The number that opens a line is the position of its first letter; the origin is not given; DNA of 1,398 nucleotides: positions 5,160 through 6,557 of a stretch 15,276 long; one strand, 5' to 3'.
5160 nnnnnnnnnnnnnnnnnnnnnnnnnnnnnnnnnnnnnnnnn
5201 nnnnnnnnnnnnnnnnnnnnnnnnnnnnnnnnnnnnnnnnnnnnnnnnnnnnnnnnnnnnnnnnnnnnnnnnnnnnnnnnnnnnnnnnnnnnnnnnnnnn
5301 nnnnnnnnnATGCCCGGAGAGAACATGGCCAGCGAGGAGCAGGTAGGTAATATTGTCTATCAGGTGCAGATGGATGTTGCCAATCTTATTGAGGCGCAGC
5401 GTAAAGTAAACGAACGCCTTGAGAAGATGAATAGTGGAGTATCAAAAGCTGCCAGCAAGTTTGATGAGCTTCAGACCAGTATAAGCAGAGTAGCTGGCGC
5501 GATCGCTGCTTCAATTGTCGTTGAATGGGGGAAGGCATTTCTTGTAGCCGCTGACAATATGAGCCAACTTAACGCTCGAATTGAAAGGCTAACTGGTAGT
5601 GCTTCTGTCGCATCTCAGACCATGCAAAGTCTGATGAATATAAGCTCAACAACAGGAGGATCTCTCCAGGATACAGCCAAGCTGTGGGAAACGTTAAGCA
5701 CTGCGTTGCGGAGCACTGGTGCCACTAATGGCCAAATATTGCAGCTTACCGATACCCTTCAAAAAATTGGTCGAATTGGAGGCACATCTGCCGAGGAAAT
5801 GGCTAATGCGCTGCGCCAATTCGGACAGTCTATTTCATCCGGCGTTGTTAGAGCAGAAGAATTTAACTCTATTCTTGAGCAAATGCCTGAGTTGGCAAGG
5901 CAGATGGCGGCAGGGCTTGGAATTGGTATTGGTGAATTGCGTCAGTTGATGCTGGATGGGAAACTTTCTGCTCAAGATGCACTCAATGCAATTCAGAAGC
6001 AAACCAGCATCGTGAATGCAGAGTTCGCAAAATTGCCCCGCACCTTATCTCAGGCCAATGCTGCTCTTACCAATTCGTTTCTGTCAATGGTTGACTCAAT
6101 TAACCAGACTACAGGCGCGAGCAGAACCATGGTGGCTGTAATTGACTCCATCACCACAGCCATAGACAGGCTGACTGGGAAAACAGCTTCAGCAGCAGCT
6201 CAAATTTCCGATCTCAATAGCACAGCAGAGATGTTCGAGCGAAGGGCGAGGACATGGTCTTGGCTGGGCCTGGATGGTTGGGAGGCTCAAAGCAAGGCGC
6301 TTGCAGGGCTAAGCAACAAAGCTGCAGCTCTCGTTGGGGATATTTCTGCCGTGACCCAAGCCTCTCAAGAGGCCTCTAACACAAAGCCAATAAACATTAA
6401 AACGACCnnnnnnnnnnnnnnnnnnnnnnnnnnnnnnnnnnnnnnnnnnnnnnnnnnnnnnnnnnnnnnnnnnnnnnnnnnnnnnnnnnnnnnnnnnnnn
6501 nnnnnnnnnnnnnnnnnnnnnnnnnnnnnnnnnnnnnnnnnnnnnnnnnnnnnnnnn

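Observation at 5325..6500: Tape measure gene looks compositionally chimeric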

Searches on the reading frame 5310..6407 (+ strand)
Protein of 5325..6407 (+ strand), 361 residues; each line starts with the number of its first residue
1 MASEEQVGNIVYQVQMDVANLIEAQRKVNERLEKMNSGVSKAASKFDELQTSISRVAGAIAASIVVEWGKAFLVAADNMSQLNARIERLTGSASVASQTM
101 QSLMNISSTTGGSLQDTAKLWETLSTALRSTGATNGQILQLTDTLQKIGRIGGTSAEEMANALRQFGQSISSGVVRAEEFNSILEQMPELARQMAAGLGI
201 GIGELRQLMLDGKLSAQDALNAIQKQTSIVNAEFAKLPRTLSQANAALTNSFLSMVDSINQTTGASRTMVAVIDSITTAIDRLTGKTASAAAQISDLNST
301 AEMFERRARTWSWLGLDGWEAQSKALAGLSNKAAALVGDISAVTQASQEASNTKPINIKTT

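Call 8: search_dna_similar(query=window:5310-6299:+, collection=phages, mode=protein, max_rows=30)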
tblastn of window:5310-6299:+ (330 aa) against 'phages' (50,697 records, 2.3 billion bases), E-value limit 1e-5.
Records with a match: 1066; places in all: 1069; records where one place covers at least 80% of the query: 227.
Best place of each record, by identity: 80-90% 2; 60-80% 23; <60% 1041.
By first word of the organism name: Pseudomonas 258; Escherichia 110; Klebsiella 77; Salmonella 65; Acinetobacter 59; Vibrio 49; Streptococcus 40; Erwinia 35; Stx1a-converting 35; Burkholderia 35; and 57 more.
By host as written in the record: - 153; Pseudomonas aeruginosa 80; Escherichia coli 54; Klebsiella pneumoniae 50; Pseudomonas aeruginosa PAO1 35; Moraxella catarrhalis 26; Acinetobacter baumannii 22; Burkholderia sp. 19; and 338 more.
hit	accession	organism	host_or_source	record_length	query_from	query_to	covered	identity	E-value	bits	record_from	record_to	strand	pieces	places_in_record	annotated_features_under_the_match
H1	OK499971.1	Enterobacter phage vB_EclS_CobraSix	Enterobacter cloacae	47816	54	330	84%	80.5%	4e-143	452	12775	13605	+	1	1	hypothetical protein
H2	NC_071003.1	Enterobacter phage vB_EclS_CobraSix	Enterobacter cloacae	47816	54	330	84%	80.5%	4e-143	452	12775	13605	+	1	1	tail length tape measure protein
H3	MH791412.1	Salmonella phage SeSz-2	Salmonella enterica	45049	10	329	97%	62.8%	1e-131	419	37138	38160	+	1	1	tape measure protein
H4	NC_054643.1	Salmonella phage SeSz-2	Salmonella enterica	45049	10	329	97%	62.8%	1e-131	419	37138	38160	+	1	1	tail length tape measure protein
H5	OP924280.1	Salmonella phage vB_Se_EI_sp1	Salmonella enterica subsp. enterica ...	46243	10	329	97%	62.8%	3e-131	418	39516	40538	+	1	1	record has no annotation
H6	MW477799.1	Salmonella phage vB_Se_STGO-35-1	Salmonella enterica subsp. enterica ...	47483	10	329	97%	62.8%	3e-131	418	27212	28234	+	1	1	tail tape-measure | hypothetical protein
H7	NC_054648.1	Salmonella phage vB_Se_STGO-35-1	Salmonella enterica subsp. enterica ...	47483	10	329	97%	62.8%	3e-131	418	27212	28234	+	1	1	tail length tape measure protein | hypothetical protein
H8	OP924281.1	Salmonella phage vB_Se_EI_sp2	Salmonella enterica subsp. enterica ...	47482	10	329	97%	62.8%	3e-131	418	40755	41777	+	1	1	record has no annotation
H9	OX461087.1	Escherichia phage EcoIv28_Lewi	wastewater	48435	10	329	97%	62.5%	5e-131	417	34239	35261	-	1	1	record has no annotation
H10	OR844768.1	Escherichia phage ECO111 5-P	Escherichia coli O111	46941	10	329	97%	62.5%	1e-130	416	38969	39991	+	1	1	record has no annotation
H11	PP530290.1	Salmonella phage gmqsjt-1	Salmonella sp.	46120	10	329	97%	61.9%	2e-129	412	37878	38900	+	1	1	tape measure protein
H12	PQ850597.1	Escherichia phage ChristineMuster_Bas80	Escherichia coli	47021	10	329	97%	61.9%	4e-129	412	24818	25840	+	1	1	tail length tape measure protein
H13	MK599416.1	Salmonella phage Akira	Salmonella enterica subsp. enterica ...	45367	10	329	97%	61.6%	3e-129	412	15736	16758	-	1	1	tail tape measure protein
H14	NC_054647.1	Salmonella phage Akira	Salmonella enterica subsp. enterica ...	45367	10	329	97%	61.6%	3e-129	412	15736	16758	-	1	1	tail length tape measure protein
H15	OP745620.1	Salmonella phage INT55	Salmonella sp.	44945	10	329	97%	61.6%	3e-129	412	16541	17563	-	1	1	tape measure protein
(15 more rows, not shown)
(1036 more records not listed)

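Call 23: get_annotated_region(hit=H2, flank=9000)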
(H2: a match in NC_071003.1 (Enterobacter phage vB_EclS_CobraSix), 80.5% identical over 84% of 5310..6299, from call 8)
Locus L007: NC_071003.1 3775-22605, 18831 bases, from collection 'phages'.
description: Enterobacter phage vB_EclS_CobraSix, complete genome.
organism: Enterobacter phage vB_EclS_CobraSix (NCBI taxid 2894794)
taxonomy: Viruses; Duplodnaviria; Heunggongvirae; Uroviricota; Caudoviricetes; Cobrasixvirus; Cobrasixvirus cobrasix
host: Enterobacter cloacae; source: raw sewage; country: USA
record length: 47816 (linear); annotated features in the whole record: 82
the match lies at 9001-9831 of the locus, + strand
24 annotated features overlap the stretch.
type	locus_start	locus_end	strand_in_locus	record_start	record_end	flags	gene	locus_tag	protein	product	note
CDS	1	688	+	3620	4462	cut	-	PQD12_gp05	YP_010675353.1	hypothetical protein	putative head morphogenesis protein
CDS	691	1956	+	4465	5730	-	-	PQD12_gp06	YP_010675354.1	hypothetical protein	-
CDS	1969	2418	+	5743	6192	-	-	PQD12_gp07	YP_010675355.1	head decoration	-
CDS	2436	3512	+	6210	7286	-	-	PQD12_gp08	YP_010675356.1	virion structural protein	-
CDS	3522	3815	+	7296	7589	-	-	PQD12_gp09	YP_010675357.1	hypothetical protein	-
CDS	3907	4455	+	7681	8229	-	-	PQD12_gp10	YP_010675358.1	HNH endonuclease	-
CDS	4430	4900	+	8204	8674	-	-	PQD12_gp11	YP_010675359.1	hypothetical protein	-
CDS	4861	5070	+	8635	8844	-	-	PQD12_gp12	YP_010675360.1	hypothetical protein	-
CDS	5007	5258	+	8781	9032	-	-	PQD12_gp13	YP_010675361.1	hypothetical protein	-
CDS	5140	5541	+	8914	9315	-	-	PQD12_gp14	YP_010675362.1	tail length tape measure protein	-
CDS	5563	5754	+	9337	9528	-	-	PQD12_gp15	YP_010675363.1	hypothetical protein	-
CDS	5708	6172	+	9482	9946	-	-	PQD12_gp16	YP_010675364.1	tail completion or Neck1 protein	-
CDS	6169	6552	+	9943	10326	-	-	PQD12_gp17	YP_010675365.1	hypothetical protein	-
CDS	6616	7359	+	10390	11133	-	-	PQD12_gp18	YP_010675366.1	structural protein with Ig domain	putative DNA breaking-rejoining protein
CDS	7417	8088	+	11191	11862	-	-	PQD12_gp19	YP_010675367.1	hypothetical protein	-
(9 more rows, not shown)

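Call 24: get_annotated_region(hit=H4, flank=8000)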
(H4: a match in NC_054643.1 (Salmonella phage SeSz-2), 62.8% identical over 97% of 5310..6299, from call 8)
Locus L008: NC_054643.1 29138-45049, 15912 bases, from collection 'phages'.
description: Salmonella phage SeSz-2, complete genome.
organism: Salmonella phage SeSz-2 (NCBI taxid 2419753)
taxonomy: Viruses; Duplodnaviria; Heunggongvirae; Uroviricota; Caudoviricetes; Skatevirus; Skatevirus SeSz2
host: Salmonella enterica; source: seawater; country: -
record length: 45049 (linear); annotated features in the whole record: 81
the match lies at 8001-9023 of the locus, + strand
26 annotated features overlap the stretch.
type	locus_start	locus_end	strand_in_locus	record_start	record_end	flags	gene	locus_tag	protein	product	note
CDS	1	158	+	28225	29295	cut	-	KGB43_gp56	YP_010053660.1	virion structural protein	-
CDS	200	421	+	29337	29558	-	-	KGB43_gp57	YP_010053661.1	hypothetical protein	hypothetical protein VIP0018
CDS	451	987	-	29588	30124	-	-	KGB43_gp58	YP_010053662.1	RusA-like Holliday junction resolvase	hypothetical protein VPRG 00008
CDS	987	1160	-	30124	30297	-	-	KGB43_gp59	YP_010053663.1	hypothetical protein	hypothetical protein VPRG 00007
CDS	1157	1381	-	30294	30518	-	-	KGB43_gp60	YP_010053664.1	hypothetical protein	-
CDS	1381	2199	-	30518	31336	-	-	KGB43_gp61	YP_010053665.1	ParB-like partition protein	-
CDS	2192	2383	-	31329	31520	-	-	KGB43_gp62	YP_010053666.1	hypothetical protein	-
CDS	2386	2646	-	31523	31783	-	-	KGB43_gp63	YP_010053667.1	anti-restriction protein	-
CDS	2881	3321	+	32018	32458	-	-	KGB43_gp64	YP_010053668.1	lipoprotein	-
CDS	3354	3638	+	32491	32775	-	-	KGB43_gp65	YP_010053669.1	membrane protein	-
CDS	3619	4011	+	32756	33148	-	-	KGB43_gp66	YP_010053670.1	hypothetical protein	hypothetical protein VIP0024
CDS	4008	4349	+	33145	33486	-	-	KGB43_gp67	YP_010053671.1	hypothetical protein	hypothetical protein VIP0025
CDS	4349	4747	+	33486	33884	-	-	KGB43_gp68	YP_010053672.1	HK97 gp10 family protein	hypothetical protein VIP0026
misc_feature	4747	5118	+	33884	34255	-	-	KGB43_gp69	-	-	similar to hypothetical protein; hypothetical protein VIP0027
CDS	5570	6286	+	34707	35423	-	-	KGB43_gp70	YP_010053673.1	major tail protein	-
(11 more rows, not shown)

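Call 36: find_related_loci(query=window:5325-6407:+, collection=viral_contigs, flank=7000)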
Query window:5325-6407:+ (361 aa) in viral_contigs; peptide patterns used: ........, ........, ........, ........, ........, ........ (x = any residue, [..] = any of these).
125 stretches matched a pattern; 123 encode a relative of the query (tblastn E <= 1e-3); the best 80 are kept; 80 distinct loci.
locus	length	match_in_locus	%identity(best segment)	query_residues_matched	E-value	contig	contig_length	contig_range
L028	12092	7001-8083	99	1-361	0e+0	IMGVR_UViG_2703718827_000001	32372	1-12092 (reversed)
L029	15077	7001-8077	91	1-359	0e+0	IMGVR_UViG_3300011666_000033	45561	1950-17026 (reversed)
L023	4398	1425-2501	90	1-359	0e+0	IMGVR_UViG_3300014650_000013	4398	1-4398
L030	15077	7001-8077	90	1-359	0e+0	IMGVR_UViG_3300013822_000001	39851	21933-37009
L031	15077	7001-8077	89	1-359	0e+0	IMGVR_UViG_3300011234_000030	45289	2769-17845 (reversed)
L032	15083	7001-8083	86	1-361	0e+0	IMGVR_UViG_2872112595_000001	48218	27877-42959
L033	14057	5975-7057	86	1-361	0e+0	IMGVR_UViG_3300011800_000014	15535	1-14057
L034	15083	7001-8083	85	1-361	0e+0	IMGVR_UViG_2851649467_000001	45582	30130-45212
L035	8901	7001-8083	86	1-361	0e+0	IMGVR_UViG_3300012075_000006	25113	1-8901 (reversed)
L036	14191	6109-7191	86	1-361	0e+0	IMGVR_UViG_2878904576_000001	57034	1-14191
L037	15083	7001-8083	85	1-361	0e+0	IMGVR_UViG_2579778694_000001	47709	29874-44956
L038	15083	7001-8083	85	1-361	0e+0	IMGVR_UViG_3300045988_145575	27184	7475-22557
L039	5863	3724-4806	85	1-361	0e+0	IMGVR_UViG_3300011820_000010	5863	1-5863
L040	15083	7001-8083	85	1-361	0e+0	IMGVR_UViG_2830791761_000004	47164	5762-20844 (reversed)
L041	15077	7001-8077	85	1-359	0e+0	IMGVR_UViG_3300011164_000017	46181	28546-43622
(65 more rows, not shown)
